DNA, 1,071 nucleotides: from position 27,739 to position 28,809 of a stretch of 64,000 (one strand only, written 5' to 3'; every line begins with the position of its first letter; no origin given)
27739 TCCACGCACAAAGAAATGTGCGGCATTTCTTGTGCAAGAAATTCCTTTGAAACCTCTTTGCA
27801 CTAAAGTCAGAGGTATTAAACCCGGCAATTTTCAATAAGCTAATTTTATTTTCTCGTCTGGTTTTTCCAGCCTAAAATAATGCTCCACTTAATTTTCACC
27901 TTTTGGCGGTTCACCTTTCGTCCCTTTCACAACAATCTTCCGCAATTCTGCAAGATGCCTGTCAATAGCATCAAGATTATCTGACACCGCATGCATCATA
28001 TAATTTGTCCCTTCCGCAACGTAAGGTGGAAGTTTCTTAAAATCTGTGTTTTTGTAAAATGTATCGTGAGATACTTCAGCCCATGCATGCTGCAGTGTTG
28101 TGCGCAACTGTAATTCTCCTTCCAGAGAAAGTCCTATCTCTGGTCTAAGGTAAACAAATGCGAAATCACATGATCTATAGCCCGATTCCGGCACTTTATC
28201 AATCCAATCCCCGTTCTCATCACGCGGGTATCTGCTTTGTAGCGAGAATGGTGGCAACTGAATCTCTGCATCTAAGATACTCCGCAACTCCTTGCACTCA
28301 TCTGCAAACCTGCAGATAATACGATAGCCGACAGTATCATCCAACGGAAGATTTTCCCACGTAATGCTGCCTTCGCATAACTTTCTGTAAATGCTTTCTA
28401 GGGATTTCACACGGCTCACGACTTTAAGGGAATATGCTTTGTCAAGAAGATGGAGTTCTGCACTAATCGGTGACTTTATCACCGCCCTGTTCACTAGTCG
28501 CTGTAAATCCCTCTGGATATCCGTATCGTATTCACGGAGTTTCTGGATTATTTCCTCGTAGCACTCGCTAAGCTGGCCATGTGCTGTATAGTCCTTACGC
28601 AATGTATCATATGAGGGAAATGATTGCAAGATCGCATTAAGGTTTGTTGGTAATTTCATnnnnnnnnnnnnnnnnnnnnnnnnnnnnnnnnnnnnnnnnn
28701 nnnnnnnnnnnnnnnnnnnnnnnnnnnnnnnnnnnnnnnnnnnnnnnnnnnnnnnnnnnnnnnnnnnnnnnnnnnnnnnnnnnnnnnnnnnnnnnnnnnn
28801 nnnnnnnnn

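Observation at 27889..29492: Overlapping HD-hydrolase / RelA-SpoT synthetase gene pair: an alarmone (SAH/SAS) module, possibly a toxSAS-antitoxin system, in an archaeon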

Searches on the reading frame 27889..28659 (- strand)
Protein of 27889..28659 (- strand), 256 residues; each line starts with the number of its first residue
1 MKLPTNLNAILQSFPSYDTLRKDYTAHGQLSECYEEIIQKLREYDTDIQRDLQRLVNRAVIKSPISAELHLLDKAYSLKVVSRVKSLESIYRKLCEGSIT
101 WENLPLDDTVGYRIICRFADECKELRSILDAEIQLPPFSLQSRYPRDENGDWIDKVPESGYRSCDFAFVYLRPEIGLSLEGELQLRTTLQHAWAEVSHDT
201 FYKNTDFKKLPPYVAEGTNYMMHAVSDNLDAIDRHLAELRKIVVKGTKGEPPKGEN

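Call 3: search_protein_families(library=pfam, proteins=[window:27889-28659:-], max_evalue=0.1)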
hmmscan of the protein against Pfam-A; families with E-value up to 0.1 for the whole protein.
window:27889-28659:- (256 aa): 1 family
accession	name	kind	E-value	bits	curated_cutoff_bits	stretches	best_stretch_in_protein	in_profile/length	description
PF04607.23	RelA_SpoT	-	1.2e-14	55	27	1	82-205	1-111/113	Region found in RelA / SpoT proteins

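Call 4: search_protein_families(library=ncbifam, proteins=[window:27889-28659:-], max_evalue=0.1)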
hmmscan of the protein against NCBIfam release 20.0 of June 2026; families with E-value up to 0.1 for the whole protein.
window:27889-28659:- (256 aa): 2 families
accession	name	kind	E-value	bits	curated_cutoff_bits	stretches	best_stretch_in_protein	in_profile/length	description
NF053588.1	GTPPhKinYjbM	equivalog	8.8e-10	38.7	320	1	80-217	40-170/201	GTP diphosphokinase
TIGR00691.1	spoT_relA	subfamily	0.0011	17.4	499.2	1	34-127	170-253/687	RelA/SpoT family protein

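Call 5: search_protein_families(library=padloc, proteins=[window:27889-28659:-], max_evalue=0.1)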
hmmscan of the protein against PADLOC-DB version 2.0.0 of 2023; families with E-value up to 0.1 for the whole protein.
window:27889-28659:- (256 aa): 1 family
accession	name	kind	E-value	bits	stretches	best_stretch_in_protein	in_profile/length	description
PDLC04999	PDC-S33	-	2.2e-16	58.3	1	75-194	63-175/349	-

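Call 10: search_solved_structures(query=window:27889-28659:-, max_evalue=1, show_alignments=3)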
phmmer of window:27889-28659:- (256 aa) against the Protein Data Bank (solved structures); distinct sequences matched with E-value up to 1: 14.
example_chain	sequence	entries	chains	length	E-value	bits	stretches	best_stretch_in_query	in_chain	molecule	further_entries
2be3_A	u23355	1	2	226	2e-08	37.3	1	80-227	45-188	GTP pyrophosphokinase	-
5f2v_V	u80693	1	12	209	2e-07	34.1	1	80-240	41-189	GTP pyrophosphokinase YjbM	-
5dec_A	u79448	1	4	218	2.3e-07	33.9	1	80-240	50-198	GTP pyrophosphokinase YjbM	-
5ded_D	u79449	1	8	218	2.3e-07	33.9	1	80-240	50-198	GTP pyrophosphokinase YjbM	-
3l9d_A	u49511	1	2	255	1.4e-06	31.3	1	80-204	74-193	Putative GTP pyrophosphokinase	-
6fgk_A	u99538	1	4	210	1.5e-05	27.9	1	80-209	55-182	GTP pyrophosphokinase YwaC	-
6ewz_A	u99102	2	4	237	0.00087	22.2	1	83-216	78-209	GTP pyrophosphokinase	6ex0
6fgj_A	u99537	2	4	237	0.001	21.9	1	83-216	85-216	GTP pyrophosphokinase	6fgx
9erv_A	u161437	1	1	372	0.46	13.3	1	61-195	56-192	RelA/SpoT family protein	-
7ztb_A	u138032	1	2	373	0.46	13.3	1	61-195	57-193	RelA/SpoT family protein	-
4hbk_A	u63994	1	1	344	0.56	13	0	144-184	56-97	Aldo-keto reductase family 1, member B4 (Aldose reductase)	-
8pu3_C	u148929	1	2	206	0.56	13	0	77-126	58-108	FaRel2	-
8pu1_B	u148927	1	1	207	0.57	13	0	77-126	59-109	RelA/SpoT domain-containing protein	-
8pu4_A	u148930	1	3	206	0.58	12.9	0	77-126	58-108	RelA/SpoT domain-containing protein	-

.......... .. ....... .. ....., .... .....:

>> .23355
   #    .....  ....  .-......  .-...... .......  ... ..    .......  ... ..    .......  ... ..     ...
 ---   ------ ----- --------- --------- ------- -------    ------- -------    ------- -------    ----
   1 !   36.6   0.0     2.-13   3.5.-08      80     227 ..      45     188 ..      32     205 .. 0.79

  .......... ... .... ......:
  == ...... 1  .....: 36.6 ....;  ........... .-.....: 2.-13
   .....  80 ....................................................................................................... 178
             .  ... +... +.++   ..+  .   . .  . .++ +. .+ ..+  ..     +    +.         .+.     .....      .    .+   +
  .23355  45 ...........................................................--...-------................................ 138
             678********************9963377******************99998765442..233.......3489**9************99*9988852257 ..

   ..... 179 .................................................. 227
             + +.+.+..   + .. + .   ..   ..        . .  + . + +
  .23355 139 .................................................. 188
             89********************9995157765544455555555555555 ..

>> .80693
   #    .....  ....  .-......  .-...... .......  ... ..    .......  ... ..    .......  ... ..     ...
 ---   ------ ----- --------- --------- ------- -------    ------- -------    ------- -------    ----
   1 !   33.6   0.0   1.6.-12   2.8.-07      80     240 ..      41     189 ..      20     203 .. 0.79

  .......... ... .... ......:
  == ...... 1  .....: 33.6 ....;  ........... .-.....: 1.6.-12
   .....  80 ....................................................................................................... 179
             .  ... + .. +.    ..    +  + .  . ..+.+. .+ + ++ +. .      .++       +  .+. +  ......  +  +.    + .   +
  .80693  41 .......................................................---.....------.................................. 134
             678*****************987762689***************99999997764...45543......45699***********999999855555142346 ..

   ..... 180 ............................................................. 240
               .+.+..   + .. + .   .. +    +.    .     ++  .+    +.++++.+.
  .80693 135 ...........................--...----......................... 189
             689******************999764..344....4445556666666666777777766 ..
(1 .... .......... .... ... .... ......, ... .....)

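Call 12: find_homologous_proteins(query=window:27889-28659:-, max_evalue=0.001)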
Query window:27889-28659:- (256 aa): 23 proteins with E <= 0.001 among 626 candidates.
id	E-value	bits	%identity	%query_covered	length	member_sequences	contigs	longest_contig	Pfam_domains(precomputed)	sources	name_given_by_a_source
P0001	3.7e-170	582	100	100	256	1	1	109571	PF04607.24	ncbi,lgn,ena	-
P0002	1.7e-126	439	74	100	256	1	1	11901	PF04607.24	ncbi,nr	ncbi:RelA/SpoT domain-containing protein [Candidatus Woesearchaeota archaeon]|nr:RelA/SpoT domain-co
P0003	4.0e-123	428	75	97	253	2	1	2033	PF04607.24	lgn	-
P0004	8.0e-107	375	64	100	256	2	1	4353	PF04607.24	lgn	-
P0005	3.0e-105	369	64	100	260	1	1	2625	PF04607.24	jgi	-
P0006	2.5e-103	363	64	97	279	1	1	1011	PF04607.24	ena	-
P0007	5.0e-85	303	54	96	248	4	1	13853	PF04607.24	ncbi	-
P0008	1.0e-81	292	56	93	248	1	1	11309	PF04607.24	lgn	-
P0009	1.5e-81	292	55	96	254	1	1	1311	PF04607.24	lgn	-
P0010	9.0e-81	289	55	94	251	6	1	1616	PF04607.24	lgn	-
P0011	7.2e-78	280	53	95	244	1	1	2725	PF04607.24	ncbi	-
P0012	5.6e-77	277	53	92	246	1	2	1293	PF04607.24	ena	-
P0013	9.7e-77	276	53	93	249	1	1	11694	PF04607.24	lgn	-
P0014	1.1e-76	276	54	92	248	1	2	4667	PF04607.24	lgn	-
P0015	1.1e-75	273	53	93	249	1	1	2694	PF04607.24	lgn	-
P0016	4.7e-75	270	53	93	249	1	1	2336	PF04607.24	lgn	-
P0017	8.3e-75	270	52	93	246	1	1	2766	PF04607.24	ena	-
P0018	1.2e-74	269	52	96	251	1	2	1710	PF04607.24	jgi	jgi:putative GTP pyrophosphokinase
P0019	4.8e-73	264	52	93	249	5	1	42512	PF04607.24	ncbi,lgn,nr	ncbi:MAG: RelA/SpoT domain-containing protein [archaeon]|nr:RelA/SpoT domain-containing protein [arc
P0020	6.4e-71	257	49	94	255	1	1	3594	PF04607.24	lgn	-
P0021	3.1e-4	38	31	50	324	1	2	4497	PF04607.24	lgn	-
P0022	3.1e-4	38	32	52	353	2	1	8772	PF04607.24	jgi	jgi:putative GTP pyrophosphokinase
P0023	7.4e-4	37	29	62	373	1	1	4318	PF04607.24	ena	-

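Call 15: find_encoding_contigs(protein=P0019, flank=6000, max_places=3)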
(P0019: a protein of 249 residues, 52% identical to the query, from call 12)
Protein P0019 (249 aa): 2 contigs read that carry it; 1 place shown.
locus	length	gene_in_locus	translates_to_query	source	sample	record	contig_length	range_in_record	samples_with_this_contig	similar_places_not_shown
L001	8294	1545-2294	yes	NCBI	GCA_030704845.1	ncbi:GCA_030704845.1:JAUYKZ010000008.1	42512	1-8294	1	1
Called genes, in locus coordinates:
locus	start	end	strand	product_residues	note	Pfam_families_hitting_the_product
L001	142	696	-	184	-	PF01381:HTH_3, PF00571:CBS (weak)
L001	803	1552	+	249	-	-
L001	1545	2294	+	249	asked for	PF04607:RelA_SpoT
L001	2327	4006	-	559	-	PF03485:Arg_tRNA_synt_N, PF00750:tRNA-synt_1d, PF05746:DALR_1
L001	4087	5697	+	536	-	PF02729:OTCace_N, PF00185:OTCace, PF01948:PyrI, PF02748:PyrI_C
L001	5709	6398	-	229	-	PF03483:B3_4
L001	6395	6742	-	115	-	-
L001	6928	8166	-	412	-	PF02310:B12-binding, PF04055:Radical_SAM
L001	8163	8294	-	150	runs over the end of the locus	-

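Call 16: find_encoding_contigs(protein=P0007, flank=6000, max_places=3)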
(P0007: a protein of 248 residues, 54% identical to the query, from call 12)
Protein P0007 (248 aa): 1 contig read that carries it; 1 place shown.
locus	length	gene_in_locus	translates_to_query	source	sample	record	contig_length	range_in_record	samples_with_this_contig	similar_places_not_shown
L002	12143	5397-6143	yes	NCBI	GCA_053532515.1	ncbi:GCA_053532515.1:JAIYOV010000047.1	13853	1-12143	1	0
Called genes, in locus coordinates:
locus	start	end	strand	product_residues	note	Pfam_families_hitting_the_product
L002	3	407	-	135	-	?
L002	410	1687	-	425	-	PF05193:Peptidase_M16_C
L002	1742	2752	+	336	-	PF01717:Meth_synt_2, PF08267:Meth_synt_1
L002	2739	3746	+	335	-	PF01717:Meth_synt_2, PF08267:Meth_synt_1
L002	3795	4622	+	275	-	PF02219:MTHFR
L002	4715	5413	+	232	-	-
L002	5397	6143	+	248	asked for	PF04607:RelA_SpoT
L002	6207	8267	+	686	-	-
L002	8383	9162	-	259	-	PF00142:Fer4_NifH (faint), PF01656:CbiA, PF06564:CBP_BcsQ, PF10609:ParA, PF13614:AAA_31, PF13500:AAA_26 (weak)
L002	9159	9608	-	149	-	-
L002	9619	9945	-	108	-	PF01849:NAC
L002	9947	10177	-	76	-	PF03911:Sec61_beta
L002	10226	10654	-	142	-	-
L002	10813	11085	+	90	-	-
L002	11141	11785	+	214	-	PF25087:GMPPB_C (faint), PF00132:Hexapep (weak)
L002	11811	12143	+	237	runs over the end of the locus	PF18916:Lycopene_cyc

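Call 17: find_encoding_contigs(protein=P0002, flank=6000, max_places=3)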
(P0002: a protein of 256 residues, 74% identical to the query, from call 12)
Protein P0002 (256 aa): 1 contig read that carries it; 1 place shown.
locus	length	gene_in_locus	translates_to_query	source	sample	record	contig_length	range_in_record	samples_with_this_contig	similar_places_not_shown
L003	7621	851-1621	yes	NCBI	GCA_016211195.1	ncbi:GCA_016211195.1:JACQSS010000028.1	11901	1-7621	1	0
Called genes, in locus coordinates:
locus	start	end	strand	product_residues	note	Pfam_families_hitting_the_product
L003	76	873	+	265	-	-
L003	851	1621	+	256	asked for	PF04607:RelA_SpoT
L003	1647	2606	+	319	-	PF02219:MTHFR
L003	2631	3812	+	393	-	PF00438:S-AdoMet_synt_N, PF02772:S-AdoMet_synt_M, PF02773:S-AdoMet_synt_C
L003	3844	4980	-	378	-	PF13793:Pribosyltran_N, PF00156:Pribosyltran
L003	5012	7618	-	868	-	PF14890:Intein_splicing, PF14528:LAGLIDADG_3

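Call 18: find_encoding_contigs(protein=P0008, flank=6000, max_places=2)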
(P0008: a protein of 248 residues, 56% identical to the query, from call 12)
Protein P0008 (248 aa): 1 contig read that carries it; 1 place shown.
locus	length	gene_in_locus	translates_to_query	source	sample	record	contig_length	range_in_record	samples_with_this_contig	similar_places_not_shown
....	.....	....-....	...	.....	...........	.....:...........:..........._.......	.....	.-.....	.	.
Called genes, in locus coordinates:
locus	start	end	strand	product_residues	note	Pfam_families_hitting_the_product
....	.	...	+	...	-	?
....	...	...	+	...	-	-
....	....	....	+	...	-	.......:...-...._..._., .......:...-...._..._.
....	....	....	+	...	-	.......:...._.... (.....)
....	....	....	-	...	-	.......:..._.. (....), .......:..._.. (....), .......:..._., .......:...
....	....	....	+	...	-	-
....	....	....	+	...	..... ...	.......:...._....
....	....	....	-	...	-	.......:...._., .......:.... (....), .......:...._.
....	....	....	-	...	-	-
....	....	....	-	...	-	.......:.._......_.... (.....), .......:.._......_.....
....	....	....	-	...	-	-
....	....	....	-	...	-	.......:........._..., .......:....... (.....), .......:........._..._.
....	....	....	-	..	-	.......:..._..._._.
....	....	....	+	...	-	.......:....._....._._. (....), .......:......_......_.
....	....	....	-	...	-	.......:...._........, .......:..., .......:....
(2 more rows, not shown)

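Call 19: find_encoding_contigs(protein=P0013, flank=6000, max_places=2)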
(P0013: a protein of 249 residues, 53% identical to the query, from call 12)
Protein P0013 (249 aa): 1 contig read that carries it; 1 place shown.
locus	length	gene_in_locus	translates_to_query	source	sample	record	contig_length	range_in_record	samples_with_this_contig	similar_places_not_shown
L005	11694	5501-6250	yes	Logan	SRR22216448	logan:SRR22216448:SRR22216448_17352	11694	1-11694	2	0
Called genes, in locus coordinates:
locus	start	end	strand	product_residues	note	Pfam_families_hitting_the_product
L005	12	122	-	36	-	-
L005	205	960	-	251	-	PF02535:Zip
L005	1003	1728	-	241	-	PF01863:YgjP-like, PF10263:SprT-like (faint), PF08325:WLM (faint)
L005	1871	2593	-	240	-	PF01978:TrmB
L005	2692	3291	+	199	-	-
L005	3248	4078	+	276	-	-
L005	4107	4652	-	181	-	PF12844:HTH_19 (weak), PF01381:HTH_3, PF00571:CBS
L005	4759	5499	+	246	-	-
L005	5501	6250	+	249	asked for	PF04607:RelA_SpoT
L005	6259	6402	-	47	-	-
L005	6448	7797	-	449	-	PF01425:Amidase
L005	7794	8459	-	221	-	PF09613:HrpB1_HrpK (faint)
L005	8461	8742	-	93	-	PF02686:GatC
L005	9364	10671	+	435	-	PF05221:AdoHcyase, PF00670:AdoHcyase_NAD, PF02826:2-Hacid_dh_C (weak), PF07991:KARI_N (weak)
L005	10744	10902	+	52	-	-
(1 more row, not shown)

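Call 21: find_encoding_contigs(protein=P0004, flank=6000, max_places=2)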
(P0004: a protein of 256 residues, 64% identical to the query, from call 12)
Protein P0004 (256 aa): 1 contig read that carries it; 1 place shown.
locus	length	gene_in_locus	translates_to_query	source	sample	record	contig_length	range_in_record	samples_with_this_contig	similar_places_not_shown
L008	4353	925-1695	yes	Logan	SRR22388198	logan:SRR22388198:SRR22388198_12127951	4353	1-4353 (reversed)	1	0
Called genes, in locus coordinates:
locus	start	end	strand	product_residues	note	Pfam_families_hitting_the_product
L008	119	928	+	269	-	-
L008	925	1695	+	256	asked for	PF04607:RelA_SpoT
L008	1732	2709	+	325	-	PF02219:MTHFR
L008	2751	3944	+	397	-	PF00438:S-AdoMet_synt_N, PF02772:S-AdoMet_synt_M, PF02773:S-AdoMet_synt_C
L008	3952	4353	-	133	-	?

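Call 25: search_solved_structures(query=A2, max_evalue=1, show_alignments=2)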
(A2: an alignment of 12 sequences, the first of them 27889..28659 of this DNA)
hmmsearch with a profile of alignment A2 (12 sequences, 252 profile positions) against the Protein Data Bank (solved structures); distinct sequences matched with E-value up to 1: 14.
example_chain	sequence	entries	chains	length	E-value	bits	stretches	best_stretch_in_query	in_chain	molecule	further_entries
2be3_A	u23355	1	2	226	2.8e-13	53.1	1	68-229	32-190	GTP pyrophosphokinase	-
6fgk_A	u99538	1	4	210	2.9e-12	49.8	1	63-233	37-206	GTP pyrophosphokinase YwaC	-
5f2v_V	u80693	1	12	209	5e-12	49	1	80-238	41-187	GTP pyrophosphokinase YjbM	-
5ded_D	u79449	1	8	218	5.5e-12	48.8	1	80-238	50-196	GTP pyrophosphokinase YjbM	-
5dec_A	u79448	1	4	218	5.6e-12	48.8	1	80-238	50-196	GTP pyrophosphokinase YjbM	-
3l9d_A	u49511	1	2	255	5e-11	45.7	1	80-205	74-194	Putative GTP pyrophosphokinase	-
6ewz_A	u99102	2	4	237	8.8e-09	38.4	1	62-235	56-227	GTP pyrophosphokinase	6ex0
6fgj_A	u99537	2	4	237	1e-08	38.2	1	62-235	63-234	GTP pyrophosphokinase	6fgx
8pu4_A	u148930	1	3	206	0.0012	21.6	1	64-126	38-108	RelA/SpoT domain-containing protein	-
8pu3_C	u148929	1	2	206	0.0015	21.2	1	64-126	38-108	FaRel2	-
8pu1_B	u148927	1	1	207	0.0015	21.2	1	64-126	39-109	RelA/SpoT domain-containing protein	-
9erv_A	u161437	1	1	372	0.01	18.5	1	64-195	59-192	RelA/SpoT family protein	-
7ztb_A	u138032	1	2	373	0.01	18.5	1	64-195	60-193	RelA/SpoT family protein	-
4hbk_A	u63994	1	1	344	0.77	12.3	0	147-213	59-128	Aldo-keto reductase family 1, member B4 (Aldose reductase)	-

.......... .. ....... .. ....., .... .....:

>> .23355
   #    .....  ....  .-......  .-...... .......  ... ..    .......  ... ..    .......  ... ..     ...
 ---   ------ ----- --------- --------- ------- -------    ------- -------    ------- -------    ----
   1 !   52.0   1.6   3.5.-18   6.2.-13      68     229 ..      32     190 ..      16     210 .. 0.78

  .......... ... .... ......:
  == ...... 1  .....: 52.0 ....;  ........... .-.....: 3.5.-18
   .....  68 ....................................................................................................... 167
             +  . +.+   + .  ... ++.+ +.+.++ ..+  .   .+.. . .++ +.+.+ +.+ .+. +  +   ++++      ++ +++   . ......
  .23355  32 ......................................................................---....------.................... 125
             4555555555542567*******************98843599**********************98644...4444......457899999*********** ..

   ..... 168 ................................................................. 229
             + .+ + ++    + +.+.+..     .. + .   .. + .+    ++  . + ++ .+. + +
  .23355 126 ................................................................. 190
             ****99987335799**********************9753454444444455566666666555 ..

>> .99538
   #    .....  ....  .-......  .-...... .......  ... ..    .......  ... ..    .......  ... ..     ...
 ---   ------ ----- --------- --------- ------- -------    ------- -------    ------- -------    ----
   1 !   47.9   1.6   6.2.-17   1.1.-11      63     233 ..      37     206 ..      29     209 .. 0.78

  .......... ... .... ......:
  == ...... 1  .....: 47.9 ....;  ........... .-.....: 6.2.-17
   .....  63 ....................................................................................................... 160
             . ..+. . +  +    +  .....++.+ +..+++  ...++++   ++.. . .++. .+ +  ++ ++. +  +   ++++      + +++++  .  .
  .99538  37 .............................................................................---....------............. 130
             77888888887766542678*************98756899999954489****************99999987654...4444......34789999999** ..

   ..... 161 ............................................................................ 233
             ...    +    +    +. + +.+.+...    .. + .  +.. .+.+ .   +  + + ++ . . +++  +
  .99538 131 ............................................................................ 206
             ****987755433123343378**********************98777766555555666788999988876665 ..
